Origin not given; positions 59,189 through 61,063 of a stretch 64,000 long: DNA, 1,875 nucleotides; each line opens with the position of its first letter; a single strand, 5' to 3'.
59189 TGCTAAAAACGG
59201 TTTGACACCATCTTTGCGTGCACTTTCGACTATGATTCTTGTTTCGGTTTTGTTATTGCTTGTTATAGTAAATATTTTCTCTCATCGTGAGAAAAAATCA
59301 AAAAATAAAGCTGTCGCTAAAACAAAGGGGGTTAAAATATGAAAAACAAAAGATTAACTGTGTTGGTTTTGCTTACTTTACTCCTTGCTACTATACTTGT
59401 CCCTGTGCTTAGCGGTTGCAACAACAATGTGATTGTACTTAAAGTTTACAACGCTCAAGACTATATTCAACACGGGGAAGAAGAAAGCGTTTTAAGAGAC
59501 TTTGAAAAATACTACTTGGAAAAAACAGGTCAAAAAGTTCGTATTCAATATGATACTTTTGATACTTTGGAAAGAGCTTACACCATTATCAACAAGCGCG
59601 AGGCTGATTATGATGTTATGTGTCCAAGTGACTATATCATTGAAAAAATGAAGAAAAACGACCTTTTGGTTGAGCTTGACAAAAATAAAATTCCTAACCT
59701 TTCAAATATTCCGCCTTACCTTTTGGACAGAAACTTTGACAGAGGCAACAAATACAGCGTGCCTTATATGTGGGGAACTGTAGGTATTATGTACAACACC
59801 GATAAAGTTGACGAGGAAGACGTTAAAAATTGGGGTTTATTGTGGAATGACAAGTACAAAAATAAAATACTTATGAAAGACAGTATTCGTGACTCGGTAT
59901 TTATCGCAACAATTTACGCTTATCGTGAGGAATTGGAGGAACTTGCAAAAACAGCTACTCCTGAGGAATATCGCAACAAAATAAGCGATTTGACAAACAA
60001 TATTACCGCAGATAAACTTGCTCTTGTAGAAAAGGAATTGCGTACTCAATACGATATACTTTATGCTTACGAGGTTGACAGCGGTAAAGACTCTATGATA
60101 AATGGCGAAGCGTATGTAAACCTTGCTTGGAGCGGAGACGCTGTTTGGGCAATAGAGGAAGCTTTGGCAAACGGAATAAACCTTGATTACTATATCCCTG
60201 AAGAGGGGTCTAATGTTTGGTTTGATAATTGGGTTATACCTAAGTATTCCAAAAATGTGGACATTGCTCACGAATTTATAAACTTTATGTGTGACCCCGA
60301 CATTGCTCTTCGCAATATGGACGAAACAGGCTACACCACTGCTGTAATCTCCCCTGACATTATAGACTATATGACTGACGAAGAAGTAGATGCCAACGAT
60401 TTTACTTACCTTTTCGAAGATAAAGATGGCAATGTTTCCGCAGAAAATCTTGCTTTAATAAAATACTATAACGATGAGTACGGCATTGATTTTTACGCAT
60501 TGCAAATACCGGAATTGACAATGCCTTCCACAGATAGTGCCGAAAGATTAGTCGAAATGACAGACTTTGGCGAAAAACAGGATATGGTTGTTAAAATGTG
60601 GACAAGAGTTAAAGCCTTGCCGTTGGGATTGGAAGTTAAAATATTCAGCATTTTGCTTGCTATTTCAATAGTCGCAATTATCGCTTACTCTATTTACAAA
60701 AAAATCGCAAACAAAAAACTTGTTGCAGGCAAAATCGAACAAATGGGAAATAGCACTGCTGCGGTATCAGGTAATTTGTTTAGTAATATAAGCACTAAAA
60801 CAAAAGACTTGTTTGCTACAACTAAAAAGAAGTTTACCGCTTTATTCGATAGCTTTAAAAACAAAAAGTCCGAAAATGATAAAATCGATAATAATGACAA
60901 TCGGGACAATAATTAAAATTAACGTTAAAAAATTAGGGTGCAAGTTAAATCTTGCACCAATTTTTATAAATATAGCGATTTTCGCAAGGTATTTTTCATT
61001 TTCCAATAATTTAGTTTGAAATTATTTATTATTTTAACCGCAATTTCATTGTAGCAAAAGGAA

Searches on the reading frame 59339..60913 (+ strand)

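Call 72: search_protein_families(library=ncbifam, proteins=[window:59339-60913:+], max_evalue=0.00001)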
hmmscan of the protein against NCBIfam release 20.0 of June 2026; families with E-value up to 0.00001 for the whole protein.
window:59339-60913:+ (525 aa): 4 families
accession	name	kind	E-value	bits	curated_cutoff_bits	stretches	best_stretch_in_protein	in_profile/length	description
NF007048.0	PRK09501.1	equivalog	5.8e-42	143.8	582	1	29-337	24-298/348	spermidine/putrescine ABC transporter substrate-binding protein PotD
NF007962.0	PRK10682.1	equivalog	9.4e-33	113.7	636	1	14-335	11-317/370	spermidine/putrescine ABC transporter substrate-binding protein PotF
NF043073.1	MMSYN1_0195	equivalog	8.3e-18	64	1250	2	27-119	593-673/1021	spermidine/putrescine ABC transporter permease/substrate-binding protein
NF041888.1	ABC_SBP_YdcS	equivalog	2.4e-09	36.5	725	1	38-322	38-309/379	putative ABC transporter substrate-binding protein YdcS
